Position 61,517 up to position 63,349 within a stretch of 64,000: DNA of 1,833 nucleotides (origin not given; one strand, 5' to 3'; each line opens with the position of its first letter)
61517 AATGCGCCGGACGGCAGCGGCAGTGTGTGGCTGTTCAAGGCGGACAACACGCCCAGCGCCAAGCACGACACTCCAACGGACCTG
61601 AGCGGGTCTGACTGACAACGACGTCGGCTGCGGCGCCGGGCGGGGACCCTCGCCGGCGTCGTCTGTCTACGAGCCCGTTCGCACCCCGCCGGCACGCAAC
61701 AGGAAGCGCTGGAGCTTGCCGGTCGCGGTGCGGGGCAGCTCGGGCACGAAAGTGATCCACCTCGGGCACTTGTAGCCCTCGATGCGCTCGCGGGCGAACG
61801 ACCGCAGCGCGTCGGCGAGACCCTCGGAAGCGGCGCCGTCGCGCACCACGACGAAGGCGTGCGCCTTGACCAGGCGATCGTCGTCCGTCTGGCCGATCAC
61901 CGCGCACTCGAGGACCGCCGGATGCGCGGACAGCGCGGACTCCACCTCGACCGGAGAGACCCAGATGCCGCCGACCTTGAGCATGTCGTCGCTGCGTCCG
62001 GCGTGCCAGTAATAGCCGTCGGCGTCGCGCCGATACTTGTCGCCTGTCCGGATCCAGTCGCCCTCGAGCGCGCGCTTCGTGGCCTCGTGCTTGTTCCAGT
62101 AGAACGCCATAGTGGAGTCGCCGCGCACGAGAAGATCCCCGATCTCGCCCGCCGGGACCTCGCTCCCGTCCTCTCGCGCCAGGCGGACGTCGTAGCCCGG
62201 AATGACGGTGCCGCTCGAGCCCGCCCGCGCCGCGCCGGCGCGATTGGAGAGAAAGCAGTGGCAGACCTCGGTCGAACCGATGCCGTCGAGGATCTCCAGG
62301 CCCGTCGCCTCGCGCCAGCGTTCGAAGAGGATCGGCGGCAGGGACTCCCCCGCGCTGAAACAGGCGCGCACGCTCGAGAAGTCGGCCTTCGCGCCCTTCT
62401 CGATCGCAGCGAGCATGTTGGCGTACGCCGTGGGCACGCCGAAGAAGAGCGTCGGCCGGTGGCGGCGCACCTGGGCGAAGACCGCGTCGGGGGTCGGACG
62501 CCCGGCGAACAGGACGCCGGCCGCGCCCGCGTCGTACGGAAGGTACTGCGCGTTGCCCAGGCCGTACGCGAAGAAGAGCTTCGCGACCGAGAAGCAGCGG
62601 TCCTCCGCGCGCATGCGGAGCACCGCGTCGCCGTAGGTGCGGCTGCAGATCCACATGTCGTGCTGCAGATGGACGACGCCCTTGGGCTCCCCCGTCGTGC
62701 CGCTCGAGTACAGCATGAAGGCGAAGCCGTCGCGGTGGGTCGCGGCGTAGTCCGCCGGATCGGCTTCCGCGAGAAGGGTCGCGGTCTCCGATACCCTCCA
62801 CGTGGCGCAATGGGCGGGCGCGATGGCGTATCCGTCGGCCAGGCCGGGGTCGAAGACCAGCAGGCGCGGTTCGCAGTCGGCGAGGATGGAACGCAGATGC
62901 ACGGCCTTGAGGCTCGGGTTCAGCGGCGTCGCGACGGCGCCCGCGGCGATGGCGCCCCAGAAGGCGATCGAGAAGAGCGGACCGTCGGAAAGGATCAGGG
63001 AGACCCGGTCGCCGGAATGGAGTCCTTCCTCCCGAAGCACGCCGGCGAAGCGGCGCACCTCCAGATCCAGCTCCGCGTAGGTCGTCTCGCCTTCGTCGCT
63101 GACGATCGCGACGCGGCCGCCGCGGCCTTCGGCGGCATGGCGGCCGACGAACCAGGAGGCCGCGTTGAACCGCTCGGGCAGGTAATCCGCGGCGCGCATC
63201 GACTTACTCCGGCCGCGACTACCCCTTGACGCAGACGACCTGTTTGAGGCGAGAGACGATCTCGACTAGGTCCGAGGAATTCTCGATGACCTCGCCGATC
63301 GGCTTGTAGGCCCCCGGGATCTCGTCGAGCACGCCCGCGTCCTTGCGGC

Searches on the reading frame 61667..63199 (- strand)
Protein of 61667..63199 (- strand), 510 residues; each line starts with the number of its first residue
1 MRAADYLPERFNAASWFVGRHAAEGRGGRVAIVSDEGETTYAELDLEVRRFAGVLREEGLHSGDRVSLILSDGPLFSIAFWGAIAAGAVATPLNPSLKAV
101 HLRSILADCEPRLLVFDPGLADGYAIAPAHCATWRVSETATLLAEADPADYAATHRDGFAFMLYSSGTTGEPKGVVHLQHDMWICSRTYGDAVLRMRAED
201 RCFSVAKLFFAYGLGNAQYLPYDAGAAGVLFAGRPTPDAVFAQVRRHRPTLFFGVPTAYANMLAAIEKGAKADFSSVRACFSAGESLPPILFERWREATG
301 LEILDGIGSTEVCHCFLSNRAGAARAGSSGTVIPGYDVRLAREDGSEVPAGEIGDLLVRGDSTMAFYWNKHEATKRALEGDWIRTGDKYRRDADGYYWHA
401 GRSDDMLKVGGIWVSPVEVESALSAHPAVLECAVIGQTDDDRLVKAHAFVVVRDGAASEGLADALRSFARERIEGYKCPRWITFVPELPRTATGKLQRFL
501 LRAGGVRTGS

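Call 38: search_protein_families(library=pfam, proteins=[window:61667-63199:-], max_evalue=0.001)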
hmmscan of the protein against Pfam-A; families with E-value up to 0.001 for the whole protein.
window:61667-63199:- (510 aa): 2 families
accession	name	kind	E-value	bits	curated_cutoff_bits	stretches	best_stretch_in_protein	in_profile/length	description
PF00501.34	AMP-binding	-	5.4e-73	246.4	29.9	1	21-368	3-384/384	AMP-binding enzyme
PF13193.12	AMP-binding_C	-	8.1e-21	75.2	24.5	1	418-495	1-76/76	AMP-binding enzyme C-terminal domain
